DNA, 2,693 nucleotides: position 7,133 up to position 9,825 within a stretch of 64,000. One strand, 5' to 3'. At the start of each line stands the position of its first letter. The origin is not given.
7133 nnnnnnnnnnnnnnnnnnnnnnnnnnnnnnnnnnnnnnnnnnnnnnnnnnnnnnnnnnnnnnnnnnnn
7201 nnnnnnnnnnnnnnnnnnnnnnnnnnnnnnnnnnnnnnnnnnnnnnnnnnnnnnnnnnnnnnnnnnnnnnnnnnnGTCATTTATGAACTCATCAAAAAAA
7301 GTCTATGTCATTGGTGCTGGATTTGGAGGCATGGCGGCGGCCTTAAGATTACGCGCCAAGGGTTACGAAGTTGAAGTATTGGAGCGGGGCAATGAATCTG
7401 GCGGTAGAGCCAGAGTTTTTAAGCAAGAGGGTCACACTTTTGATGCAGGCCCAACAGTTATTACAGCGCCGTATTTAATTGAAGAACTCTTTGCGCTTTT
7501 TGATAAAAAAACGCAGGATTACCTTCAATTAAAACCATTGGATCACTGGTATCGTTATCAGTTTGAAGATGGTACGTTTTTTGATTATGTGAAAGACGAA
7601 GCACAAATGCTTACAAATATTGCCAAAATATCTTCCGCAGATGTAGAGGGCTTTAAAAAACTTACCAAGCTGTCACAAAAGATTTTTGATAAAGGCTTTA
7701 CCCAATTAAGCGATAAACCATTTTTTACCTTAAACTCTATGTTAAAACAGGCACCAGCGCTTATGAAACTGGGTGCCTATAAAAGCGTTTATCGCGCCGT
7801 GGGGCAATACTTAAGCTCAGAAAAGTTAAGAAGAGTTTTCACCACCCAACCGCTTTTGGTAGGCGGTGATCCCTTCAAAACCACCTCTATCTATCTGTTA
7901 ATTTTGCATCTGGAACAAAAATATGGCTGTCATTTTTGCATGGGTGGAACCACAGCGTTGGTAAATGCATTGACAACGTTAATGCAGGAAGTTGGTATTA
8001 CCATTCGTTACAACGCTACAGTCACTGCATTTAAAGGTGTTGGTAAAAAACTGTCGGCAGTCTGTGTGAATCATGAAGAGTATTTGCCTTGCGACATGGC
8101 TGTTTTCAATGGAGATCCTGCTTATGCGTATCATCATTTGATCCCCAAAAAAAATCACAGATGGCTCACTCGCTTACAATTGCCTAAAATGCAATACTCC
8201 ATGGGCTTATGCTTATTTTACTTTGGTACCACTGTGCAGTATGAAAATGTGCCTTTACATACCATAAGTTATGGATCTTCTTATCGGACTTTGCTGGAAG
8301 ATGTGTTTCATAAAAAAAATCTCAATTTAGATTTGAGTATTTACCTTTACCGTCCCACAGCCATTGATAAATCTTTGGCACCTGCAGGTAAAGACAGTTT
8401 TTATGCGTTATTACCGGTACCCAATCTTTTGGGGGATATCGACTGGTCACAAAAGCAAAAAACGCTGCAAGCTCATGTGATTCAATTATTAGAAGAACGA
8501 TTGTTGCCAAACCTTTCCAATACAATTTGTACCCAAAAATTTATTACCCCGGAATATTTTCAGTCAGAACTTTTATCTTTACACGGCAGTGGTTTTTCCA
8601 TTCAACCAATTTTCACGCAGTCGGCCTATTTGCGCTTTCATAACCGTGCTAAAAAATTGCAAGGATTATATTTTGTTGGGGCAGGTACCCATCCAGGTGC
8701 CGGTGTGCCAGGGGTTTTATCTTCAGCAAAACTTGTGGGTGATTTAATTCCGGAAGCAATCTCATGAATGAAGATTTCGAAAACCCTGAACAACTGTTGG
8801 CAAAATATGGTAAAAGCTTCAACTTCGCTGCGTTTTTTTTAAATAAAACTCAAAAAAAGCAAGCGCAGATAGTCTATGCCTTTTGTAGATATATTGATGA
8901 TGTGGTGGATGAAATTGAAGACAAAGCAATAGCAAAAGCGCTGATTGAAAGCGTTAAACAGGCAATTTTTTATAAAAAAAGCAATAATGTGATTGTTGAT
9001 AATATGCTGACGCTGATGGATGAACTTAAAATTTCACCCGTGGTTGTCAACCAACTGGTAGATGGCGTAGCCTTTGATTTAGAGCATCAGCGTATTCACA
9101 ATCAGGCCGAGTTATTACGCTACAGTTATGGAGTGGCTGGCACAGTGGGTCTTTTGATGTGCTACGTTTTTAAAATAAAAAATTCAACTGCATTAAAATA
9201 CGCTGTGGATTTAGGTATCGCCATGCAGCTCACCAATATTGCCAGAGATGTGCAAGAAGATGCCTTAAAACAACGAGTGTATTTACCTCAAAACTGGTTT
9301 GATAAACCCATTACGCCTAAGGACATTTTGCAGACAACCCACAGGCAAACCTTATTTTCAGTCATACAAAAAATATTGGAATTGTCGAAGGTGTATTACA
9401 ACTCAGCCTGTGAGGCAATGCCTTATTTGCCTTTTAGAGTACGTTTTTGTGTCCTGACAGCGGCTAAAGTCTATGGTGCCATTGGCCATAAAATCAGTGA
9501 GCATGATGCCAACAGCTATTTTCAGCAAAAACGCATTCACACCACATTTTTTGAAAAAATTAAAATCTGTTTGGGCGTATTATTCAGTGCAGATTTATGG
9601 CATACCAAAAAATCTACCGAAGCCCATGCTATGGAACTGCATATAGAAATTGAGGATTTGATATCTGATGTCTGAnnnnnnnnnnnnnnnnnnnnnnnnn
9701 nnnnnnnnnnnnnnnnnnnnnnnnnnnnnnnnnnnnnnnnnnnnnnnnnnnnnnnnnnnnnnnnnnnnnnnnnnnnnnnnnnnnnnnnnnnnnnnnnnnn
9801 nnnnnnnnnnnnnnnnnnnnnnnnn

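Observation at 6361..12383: Complete zeaxanthin-type carotenoid operon fused to mevalonate kinase, beside a Dot/Icm locus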

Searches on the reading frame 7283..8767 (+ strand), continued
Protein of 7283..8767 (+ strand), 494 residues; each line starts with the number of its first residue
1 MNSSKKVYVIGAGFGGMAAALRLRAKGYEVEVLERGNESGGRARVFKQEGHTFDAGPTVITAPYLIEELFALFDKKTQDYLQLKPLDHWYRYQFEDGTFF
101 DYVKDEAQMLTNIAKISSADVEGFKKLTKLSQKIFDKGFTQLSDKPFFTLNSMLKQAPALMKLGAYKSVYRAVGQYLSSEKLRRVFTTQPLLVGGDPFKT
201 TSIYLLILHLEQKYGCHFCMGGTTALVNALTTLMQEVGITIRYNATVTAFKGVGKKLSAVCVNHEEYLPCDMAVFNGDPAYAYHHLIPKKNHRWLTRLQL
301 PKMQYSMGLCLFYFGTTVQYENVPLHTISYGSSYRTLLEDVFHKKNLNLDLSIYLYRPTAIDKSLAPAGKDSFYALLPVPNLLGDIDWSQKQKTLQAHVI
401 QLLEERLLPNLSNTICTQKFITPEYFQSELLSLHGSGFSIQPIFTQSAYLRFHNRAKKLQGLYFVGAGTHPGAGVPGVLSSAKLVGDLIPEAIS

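Call 39: find_related_loci(query=A1, collection=genome_contigs, flank=10000)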
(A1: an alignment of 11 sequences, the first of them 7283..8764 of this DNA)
Query A1 (494 aa) in genome_contigs; peptide patterns used: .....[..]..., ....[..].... (x = any residue, [..] = any of these).
600 stretches matched a pattern (row limit reached: there are more); 599 encode a relative of the query (tblastn E <= 1e-3); the best 80 are kept; 80 distinct loci.
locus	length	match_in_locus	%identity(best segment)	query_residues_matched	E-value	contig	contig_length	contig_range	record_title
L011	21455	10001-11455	61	6-490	0e+0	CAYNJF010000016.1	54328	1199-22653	MAG TPA_asm: uncultured Francisellaceae bacterium isolate SRP342821_co1_71 genome assembly, contig: NODE_396_length_5432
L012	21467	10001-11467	53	2-489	2e-174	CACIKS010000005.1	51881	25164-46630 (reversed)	uncultured Pelagibacteraceae bacterium isolate AG-435-M21 genome assembly, contig: AG-435-M21_NODE_5, whole genome shotg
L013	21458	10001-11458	52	1-485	3e-174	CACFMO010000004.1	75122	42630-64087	uncultured Pelagibacteraceae bacterium isolate AG-414-B15 genome assembly, contig: AG-414-B15_NODE_4, whole genome shotg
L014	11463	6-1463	52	4-488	1e-172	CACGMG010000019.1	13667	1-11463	uncultured Pelagibacteraceae bacterium isolate AG-422-L16 genome assembly, contig: AG-422-L16_NODE_19, whole genome shot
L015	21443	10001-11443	53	9-489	3e-172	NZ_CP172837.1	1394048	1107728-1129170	Candidatus Pelagibacter bacterium nBUS_49 chromosome, complete genome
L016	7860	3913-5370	52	1-485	4e-172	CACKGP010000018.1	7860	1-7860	uncultured Pelagibacteraceae bacterium isolate AG-916-O22 genome assembly, contig: AG-916-O22_NODE_18, whole genome shot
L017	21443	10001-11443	52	9-489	4e-171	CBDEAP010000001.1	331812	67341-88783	MAG: Candidatus Pelagibacterales bacterium isolate N-LaCa2-17jan24-061 genome assembly, contig: N-LaCa2-17jan24-C124, wh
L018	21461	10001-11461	51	4-489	4e-171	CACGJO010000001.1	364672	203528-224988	uncultured Pelagibacteraceae bacterium isolate AG-422-J20 genome assembly, contig: AG-422-J20_NODE_1, whole genome shotg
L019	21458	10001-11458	51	4-488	9e-171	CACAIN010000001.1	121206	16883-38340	uncultured Pelagibacteraceae bacterium isolate AG-343-K22 genome assembly, contig: AG-343-K22_NODE_1, whole genome shotg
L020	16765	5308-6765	51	4-488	6e-171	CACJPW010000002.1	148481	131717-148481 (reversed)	uncultured Pelagibacteraceae bacterium isolate AG-915-L04 genome assembly, contig: AG-915-L04_NODE_2, whole genome shotg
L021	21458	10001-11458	51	4-488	7e-171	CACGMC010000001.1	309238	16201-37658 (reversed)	uncultured Pelagibacteraceae bacterium isolate AG-422-L15 genome assembly, contig: AG-422-L15_NODE_1, whole genome shotg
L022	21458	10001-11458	52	5-489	4e-170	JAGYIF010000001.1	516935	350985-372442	MAG: Pelagibacteraceae bacterium isolate M30B8 1, whole genome shotgun sequence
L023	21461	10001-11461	51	4-489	4e-170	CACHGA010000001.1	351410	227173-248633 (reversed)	uncultured Pelagibacteraceae bacterium isolate AG-430-A02 genome assembly, contig: AG-430-A02_NODE_1, whole genome shotg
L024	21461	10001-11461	51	4-489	5e-170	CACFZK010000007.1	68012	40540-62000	uncultured Pelagibacteraceae bacterium isolate AG-422-A21 genome assembly, contig: AG-422-A21_NODE_7, whole genome shotg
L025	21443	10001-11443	53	9-489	1e-169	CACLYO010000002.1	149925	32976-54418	uncultured Pelagibacteraceae bacterium isolate AG-470-O10 genome assembly, contig: AG-470-O10_NODE_2, whole genome shotg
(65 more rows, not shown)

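Call 61: search_solved_structures(query=window:7283-8764:+, max_evalue=1e-50, show_alignments=1)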
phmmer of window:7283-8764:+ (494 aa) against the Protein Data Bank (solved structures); distinct sequences matched with E-value up to 1e-50: 2.
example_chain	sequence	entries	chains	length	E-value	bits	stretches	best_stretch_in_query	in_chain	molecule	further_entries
4dgk_A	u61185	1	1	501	2.2e-119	402.8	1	6-491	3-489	Phytoene dehydrogenase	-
4rep_A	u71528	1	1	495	2.3e-61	211.4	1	5-490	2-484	Gamma-carotene desaturase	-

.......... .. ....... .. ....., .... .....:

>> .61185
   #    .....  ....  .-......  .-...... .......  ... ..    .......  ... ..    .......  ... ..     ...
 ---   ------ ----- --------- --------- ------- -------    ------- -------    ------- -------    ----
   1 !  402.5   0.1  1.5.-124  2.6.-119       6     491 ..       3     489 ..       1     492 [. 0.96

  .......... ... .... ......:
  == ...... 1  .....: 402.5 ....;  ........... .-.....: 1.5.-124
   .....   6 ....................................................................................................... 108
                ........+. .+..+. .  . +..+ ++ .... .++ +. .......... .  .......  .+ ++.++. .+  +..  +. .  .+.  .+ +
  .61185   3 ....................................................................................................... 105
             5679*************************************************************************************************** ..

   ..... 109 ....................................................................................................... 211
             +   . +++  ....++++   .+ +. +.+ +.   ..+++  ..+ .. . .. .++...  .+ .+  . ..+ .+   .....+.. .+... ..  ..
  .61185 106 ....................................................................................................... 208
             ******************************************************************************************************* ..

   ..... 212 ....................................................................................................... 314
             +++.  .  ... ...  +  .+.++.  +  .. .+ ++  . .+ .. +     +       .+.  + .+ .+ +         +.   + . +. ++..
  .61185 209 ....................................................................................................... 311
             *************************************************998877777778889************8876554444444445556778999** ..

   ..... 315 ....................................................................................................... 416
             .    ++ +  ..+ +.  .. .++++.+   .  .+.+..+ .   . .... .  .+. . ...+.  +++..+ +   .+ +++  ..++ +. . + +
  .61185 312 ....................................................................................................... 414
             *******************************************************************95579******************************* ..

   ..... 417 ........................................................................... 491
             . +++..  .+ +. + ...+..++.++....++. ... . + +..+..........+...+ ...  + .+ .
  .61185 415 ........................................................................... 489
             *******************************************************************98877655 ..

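Call 83: search_protein_families(library=ncbifam, proteins=[L009:6806-7348:+, L003:14021-14764:+, L003:14766-15938:+], max_evalue=0.00001)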
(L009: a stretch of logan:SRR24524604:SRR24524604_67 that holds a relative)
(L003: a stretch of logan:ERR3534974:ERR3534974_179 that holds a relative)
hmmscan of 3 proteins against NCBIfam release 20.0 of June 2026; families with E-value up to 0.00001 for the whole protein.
L009:6806-7348:+ (180 aa): 4 families
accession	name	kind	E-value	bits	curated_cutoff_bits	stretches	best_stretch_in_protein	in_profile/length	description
NF002995.0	PRK03759.1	equivalog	4.6e-42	143.8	127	1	2-169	6-169/185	isopentenyl-diphosphate Delta-isomerase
TIGR02150.1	IPP_isom_1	equivalog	9.5e-34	116.5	105.8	1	5-167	1-157/159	isopentenyl-diphosphate delta-isomerase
NF011922.0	PRK15393.1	equivalog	1.7e-10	40.8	152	1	4-175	12-168/182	NUDIX hydrolase YfcD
NF041653.1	Nud_hyd_Meth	equivalog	6.6e-07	29.3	300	1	7-168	4-156/170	Nudix hydrolase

L003:14021-14764:+ (247 aa): 184 families (the best 25 are shown)
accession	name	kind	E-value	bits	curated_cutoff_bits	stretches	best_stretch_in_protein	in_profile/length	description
TIGR01188.1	drrA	subfamily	1.1e-68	231.8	312.45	1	18-223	6-211/302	daunorubicin resistance ABC transporter, ATP-binding protein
NF033858.1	ABC2_perm_RbbA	equivalog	4.6e-53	180.3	1050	1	20-239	281-499/909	ribosome-associated ATPase/putative transporter RbbA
NF010060.0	PRK13537.1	equivalog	1.9e-51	174.9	521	1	3-224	15-234/314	nodulation factor ABC transporter ATP-binding protein NodI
TIGR03864.1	PQQ_ABC_ATP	hypoth_equivalog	4e-51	173.7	302.25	1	4-241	2-236/236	ABC transporter, ATP-binding subunit, PQQ-dependent alcohol dehydrogenase system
NF010059.0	PRK13536.1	equivalog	2.2e-50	171.3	549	1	2-224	42-262/342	nodulation factor ABC transporter ATP-binding protein NodI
TIGR01288.1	nodI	equivalog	4.7e-49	167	424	1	3-224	4-223/303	nodulation factor ABC transporter ATP-binding protein NodI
TIGR03265.1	PhnT2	equivalog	4.8e-47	160.9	457.7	1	5-223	6-222/353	putative 2-aminoethylphosphonate ABC transporter ATP-binding protein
NF006987.0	PRK09452.1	equivalog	1.8e-45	155.3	482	1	4-223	18-235/378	spermidine/putrescine ABC transporter ATP-binding protein PotA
TIGR03522.1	GldA_ABC_ATP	equivalog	2.2e-45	155.4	402.6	1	4-219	3-215/301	gliding motility-associated ABC transporter ATP-binding subunit GldA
NF043075.1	MMSYN1_0197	equivalog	2.9e-45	154.7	550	1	3-223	2-220/341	spermidine/putrescine ABC transporter ATP-binding protein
TIGR01186.1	proV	subfamily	1.4e-44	152.7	326.6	1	19-223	7-217/363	betaine/proline/choline family ABC transporter ATP-binding protein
NF008513.0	PRK11432.1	equivalog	2.4e-44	151.7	496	1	4-224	7-225/351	ferric ABC transporter ATP-binding protein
NF008653.0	PRK11650.1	subfamily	2.1e-42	145.5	432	1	1-223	1-222/357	sn-glycerol-3-phosphate ABC transporter ATP-binding protein UgpC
TIGR00968.1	3a0106s01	subfamily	2.6e-42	145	342.75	1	7-225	4-220/237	sulfate ABC transporter ATP-binding protein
NF040840.2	tungstate_WtpC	equivalog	2.2e-41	142.3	440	1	9-221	7-216/347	tungstate ABC transporter ATP-binding protein WtpC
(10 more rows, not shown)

L003:14766-15938:+ (390 aa): 3 families
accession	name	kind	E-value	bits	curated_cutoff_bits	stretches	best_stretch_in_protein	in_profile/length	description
NF033858.1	ABC2_perm_RbbA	equivalog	3.5e-22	78.1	1050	1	3-382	541-902/909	ribosome-associated ATPase/putative transporter RbbA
NF038293.1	permease_SagH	equivalog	4.2e-14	52.1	450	1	208-353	197-337/370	SagH family ABC transporter permease subunit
TIGR00025.1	Mtu_efflux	paralog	1.1e-08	34.9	146.9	1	173-377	23-227/238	ABC transporter efflux protein, DrrB family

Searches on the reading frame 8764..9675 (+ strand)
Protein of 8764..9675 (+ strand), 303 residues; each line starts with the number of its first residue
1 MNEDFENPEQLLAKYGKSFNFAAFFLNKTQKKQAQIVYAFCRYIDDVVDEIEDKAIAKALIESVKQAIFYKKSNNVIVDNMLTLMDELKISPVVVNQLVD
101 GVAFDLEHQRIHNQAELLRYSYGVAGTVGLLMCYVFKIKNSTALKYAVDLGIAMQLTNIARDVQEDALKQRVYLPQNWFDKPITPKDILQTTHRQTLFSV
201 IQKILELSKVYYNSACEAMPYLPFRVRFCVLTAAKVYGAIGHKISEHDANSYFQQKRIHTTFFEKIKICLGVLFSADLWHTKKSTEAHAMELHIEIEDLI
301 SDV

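Call 3: search_protein_families(library=pfam, proteins=[window:8764-9675:+])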
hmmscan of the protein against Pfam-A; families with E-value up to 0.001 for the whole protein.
window:8764-9675:+ (303 aa): 1 family
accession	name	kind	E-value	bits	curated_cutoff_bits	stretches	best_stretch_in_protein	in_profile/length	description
PF00494.24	SQS_PSY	-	2.5e-57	195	26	1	13-262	2-261/263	Squalene/phytoene synthase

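Call 4: search_protein_families(library=ncbifam, proteins=[window:8764-9675:+])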
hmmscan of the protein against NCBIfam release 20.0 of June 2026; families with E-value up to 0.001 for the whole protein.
window:8764-9675:+ (303 aa): 6 families
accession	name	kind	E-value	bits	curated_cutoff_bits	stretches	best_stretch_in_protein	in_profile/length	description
NF045921.1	PhytnSynCrtBRhod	equivalog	4e-50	171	500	1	3-273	5-276/307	15-cis-phytoene synthase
TIGR03465.1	HpnD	equivalog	7.3e-48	162.9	278.6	1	13-270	3-262/267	presqualene diphosphate synthase HpnD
NF042419.1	Phyto_syn_CrtB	equivalog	1e-45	156.6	480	1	10-269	9-279/306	15-cis-phytoene synthase CrtB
NF045686.1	PhytoSynCyanob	equivalog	5.1e-32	111.2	550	1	2-266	18-297/310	15-cis-phytoene synthase CrtB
TIGR03464.1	HpnC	equivalog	2.2e-27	96.2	250.45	1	19-256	9-251/267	squalene synthase HpnC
TIGR01559.1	squal_synth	equivalog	0.00035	19.9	286.75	1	114-181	132-205/337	squalene synthase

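Call 9: search_solved_structures(query=window:8764-9672:+, max_evalue=0.00001)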
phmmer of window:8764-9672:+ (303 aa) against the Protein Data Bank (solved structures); distinct sequences matched with E-value up to 0.00001: 9.
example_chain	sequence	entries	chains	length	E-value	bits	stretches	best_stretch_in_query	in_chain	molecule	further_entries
8is6_A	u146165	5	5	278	4.1e-27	98.7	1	2-253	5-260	CrtM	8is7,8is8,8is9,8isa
5iys_A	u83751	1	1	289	1.2e-18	70.9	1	3-242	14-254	Phytoene synthase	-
3ae0_A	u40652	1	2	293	9.2e-17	64.7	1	4-177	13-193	Dehydrosqualene synthase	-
4e9u_A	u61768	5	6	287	5e-16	62.3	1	4-177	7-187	Dehydrosqualene synthase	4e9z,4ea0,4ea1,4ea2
2zco_A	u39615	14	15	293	6.2e-16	62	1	4-177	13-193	Dehydrosqualene synthase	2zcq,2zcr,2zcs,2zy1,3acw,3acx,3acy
4f6v_A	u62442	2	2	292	6.2e-16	62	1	4-177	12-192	Dehydrosqualene synthase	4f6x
3vjd_A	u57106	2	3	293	7.6e-16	61.7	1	4-176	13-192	Dehydrosqualene synthase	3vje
3adz_A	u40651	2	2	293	1e-14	58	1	4-177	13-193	Dehydrosqualene synthase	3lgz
3we9_A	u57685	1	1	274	7.7e-07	32.2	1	96-252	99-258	Putative phytoene/squalene synthase YisP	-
